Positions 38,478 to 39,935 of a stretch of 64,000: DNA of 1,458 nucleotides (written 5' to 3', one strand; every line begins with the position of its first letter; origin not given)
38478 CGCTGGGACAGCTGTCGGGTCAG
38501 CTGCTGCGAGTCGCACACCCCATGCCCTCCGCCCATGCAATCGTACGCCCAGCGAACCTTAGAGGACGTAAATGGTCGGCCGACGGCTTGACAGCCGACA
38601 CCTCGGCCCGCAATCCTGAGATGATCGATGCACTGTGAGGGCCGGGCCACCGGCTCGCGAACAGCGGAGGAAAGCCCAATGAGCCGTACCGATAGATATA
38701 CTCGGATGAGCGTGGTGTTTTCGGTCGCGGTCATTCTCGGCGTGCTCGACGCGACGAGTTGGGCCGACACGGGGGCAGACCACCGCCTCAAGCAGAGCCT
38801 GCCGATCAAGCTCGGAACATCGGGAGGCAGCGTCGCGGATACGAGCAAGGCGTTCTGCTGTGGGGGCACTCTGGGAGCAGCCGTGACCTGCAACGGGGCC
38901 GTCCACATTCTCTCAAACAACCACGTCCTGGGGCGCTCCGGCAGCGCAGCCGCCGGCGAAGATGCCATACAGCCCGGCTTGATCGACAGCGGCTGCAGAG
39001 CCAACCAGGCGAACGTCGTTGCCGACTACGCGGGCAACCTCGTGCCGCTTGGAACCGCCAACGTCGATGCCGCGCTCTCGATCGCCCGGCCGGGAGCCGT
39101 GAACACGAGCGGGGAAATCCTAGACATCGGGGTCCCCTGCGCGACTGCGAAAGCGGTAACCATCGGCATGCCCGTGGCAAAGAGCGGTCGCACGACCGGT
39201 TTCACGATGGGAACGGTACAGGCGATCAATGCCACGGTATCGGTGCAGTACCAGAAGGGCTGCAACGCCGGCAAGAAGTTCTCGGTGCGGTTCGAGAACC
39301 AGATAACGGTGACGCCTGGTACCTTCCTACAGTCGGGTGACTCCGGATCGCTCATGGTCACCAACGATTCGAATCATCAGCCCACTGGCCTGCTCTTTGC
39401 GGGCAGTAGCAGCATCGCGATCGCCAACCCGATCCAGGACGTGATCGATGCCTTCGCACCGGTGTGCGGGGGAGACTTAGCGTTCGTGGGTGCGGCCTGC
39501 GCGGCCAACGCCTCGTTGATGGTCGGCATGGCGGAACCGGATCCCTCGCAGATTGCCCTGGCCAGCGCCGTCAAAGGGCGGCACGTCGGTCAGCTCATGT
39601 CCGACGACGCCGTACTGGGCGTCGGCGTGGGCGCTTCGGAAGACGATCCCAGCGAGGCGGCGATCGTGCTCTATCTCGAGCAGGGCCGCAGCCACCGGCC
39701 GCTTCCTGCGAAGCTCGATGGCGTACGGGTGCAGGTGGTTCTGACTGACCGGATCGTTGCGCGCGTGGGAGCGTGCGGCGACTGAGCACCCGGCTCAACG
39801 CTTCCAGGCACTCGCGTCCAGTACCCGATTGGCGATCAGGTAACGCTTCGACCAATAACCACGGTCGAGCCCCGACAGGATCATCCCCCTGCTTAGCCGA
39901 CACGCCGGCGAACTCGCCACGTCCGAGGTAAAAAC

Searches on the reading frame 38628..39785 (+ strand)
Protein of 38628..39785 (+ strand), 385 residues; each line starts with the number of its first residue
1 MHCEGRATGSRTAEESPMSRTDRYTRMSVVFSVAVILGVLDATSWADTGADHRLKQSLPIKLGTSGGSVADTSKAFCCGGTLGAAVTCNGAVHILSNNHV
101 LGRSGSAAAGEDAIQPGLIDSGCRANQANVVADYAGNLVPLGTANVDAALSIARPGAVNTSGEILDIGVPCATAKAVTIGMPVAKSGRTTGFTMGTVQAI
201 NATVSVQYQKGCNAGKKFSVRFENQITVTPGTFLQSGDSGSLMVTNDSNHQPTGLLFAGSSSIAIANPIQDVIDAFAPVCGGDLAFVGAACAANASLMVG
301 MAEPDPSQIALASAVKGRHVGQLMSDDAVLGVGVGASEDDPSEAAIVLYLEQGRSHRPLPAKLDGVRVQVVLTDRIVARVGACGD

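Call 11: search_protein_families(library=pfam, proteins=[window:38628-39785:+], max_evalue=0.0001)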
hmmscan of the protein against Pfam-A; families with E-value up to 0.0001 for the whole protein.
window:38628-39785:+ (385 aa): 1 family
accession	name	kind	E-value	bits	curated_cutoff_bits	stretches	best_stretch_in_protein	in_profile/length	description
PF25819.1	Nal1_C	-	3.2e-05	23.7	26.1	1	158-261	133-230/268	Nal1 C-terminal domain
